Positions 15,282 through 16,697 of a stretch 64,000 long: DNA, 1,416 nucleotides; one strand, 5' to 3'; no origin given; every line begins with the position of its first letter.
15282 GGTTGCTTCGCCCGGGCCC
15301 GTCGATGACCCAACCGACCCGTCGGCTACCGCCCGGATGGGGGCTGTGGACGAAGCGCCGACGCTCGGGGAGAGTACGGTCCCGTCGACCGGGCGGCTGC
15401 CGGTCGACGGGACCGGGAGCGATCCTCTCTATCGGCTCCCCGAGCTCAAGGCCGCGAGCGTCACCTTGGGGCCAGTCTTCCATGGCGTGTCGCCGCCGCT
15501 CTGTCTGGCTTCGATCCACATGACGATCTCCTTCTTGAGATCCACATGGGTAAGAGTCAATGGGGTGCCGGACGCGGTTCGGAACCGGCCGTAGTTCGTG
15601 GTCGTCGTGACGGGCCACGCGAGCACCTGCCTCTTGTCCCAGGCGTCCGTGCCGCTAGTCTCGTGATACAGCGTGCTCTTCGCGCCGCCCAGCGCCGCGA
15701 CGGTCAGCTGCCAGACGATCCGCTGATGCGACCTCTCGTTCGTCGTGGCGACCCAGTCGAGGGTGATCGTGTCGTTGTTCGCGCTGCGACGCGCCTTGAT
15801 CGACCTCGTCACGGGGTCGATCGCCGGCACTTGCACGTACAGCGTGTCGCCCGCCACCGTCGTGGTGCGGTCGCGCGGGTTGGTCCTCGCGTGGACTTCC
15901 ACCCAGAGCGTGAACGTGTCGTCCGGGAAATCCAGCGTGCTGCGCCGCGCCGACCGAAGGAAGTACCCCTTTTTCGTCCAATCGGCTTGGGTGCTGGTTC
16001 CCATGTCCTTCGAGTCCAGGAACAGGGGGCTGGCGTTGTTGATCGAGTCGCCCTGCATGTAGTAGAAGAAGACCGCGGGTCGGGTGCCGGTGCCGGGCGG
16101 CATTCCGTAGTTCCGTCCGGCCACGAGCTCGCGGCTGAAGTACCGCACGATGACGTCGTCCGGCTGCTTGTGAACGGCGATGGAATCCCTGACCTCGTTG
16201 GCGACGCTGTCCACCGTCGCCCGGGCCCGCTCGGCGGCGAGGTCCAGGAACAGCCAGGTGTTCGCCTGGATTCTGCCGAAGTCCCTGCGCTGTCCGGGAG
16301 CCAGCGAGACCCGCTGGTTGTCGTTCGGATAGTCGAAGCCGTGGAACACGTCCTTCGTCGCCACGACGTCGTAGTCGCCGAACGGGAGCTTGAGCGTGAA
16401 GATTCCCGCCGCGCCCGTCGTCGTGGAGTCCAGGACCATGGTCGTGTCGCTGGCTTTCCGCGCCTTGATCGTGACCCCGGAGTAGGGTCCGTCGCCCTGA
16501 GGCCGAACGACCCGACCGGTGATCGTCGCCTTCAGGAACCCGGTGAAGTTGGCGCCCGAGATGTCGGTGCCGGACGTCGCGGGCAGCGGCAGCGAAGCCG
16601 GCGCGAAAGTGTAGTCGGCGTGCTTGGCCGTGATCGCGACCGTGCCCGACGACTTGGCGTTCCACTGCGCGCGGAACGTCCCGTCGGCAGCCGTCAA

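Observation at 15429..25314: Tandem pair of giant surface lipoprotein genes with a shared stalk and different distal ends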

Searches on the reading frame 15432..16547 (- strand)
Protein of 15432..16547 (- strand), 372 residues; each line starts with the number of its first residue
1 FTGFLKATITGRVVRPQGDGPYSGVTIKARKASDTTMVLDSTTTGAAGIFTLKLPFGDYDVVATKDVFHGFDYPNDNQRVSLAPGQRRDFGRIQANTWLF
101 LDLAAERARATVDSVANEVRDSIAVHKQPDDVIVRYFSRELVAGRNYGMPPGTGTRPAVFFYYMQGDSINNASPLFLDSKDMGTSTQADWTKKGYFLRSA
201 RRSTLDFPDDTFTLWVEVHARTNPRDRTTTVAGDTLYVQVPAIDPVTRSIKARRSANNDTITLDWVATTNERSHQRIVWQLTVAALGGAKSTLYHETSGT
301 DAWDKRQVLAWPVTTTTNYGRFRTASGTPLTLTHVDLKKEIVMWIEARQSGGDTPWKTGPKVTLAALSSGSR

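Call 40: search_protein_families(library=pfam, proteins=[window:15432-16547:-], max_evalue=1)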
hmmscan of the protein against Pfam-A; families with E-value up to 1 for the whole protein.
window:15432-16547:- (372 aa): 3 families
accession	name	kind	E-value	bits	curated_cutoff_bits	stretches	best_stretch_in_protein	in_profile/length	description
PF13620.12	CarboxypepD_reg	-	1.5e-08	35.3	32.3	1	8-86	1-73/82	Carboxypeptidase regulatory-like domain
PF17802.7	SpaA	-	0.0049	17.4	23.1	1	21-66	15-61/91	Prealbumin-like fold domain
PF13715.12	CarbopepD_reg_2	-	0.18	12.3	32.2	1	9-64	1-51/88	CarboxypepD_reg-like domain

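Call 51: predict_structure(alignment_id=A1)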
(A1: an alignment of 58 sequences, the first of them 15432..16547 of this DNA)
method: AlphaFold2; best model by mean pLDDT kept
length: 372 residues; sequences in the alignment: 58
mean_pLDDT: 85.5   pTM: 0.76
mean pLDDT of the five models: 85.5, 84.9, 84.5, 84.4, 84.2
residues with pLDDT >= 90: 202; 70-90: 117; 50-70: 34; < 50: 19
segments of 3 or more residues with pLDDT < 50: 168-171, 184-191, 201-203, 370-372
pLDDT, mean of each block of 10 residues (from residue 1): 80 90 97 91 97 96 92 95 96 93 90 86 91 80 87 83 63 55 46 66 68 89 84 91 95 94 95 93 92 79 87 83 89 93 94 88 87 38
secondary structure, 60 per line:
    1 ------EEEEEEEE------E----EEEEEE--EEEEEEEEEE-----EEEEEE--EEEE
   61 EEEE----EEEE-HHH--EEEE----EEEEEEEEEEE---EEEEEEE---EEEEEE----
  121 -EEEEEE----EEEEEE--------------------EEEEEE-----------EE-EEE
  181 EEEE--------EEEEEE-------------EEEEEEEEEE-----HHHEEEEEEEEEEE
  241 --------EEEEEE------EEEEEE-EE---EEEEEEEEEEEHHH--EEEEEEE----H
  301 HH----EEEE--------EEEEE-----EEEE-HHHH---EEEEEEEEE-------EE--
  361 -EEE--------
elements in order: E7-14 E26-31 E34-43 E49-54 E57-64 E69-72 E79-82 E87-97 E101-107 E111-116 E122-127 E132-137 E158-163 E178-184 E193-198 E212-221 E230-240 E249-254 E261-266 E273-283 E289-295 E307-310 E319-323 E329-332 H334-337 E341-349 E362-364
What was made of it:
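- On Mycoplasma Vlp-type system: The tips are globular beta-sandwiches (call 51).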

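Call 55: fold_search(model_id=the predicted structure, library=pdb)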
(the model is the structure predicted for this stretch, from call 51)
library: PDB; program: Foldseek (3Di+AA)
matches with E <= 10: 1716; with E <= 0.001: 211
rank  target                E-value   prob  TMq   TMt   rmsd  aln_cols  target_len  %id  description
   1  3rkp_B                3.5e-08  1.00  0.26  0.28  18.0       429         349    9  Crystal structure of BcpA*(D312A), the major pilin subunit of Bacillus cereus (released 2012-05-30)
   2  8xrp_B                1.1e-07  1.00  0.24  0.28  14.8       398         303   10  The Cryo-EM structure of IL-12, receptor subunit beta-1 and receptor subunit beta-2 complex (released 2024-07-24)
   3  3kpt_B                1.1e-07  1.00  0.28  0.29  17.4       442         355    9  Crystal structure of BcpA, the major pilin subunit of Bacillus cereus (released 2009-11-24)
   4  3duh_A                1.2e-07  1.00  0.26  0.30  14.4       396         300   10  Structure of Interleukin-23 (released 2008-08-19)
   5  8oe4_A                1.7e-07  1.00  0.24  0.27  14.8       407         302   10  Cryo-EM structure of a pre-dimerized human IL-23 complete extracellular signaling complex. (released 2024-02-07)
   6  3rkp_A                2.2e-07  1.00  0.27  0.28  17.5       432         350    8  Crystal structure of BcpA*(D312A), the major pilin subunit of Bacillus cereus (released 2012-05-30)
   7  5mzv_A                3.0e-07  1.00  0.23  0.27  14.6       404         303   11  IL-23:IL-23R:Nb22E11 complex (released 2018-01-03)
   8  5mj3_A                4.8e-07  1.00  0.25  0.28  14.2       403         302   10  INTERLEUKIN-23 COMPLEX WITH AN ANTAGONISTIC ALPHABODY, CRYSTAL FORM 1 (released 2017-01-11)
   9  3hmx_A                4.8e-07  1.00  0.21  0.24  15.7       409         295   11  Crystal structure of ustekinumab FAB/IL-12 complex (released 2010-06-09)
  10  5mxa_A                6.6e-07  1.00  0.25  0.28  13.8       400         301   10  Structure of unbound Interleukin-23 (released 2017-12-20)
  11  2jix_C                9.1e-07  1.00  0.21  0.31  12.8       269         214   13  Crystal structure of ABT-007 FAB fragment with the soluble domain of EPO receptor (released 2007-07-10)
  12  6mof_B                9.6e-07  1.00  0.20  0.29  12.1       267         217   13  Monomeric DARPin G2 complex with EpoR (released 2019-06-05)
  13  2jix_B                1.4e-06  1.00  0.21  0.32  12.9       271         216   12  Crystal structure of ABT-007 FAB fragment with the soluble domain of EPO receptor (released 2007-07-10)
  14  5njd_K                1.5e-06  1.00  0.23  0.27  15.4       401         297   11  Structure of Interleukin 23 in complex with Briakinumab FAb (released 2018-01-03)
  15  6sp3_B                1.8e-06  1.00  0.20  0.23  15.5       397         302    8  mouse Interleukin-12 subunit beta - p80 homodimer in space group P21 crystal form 1 (released 2020-09-09)
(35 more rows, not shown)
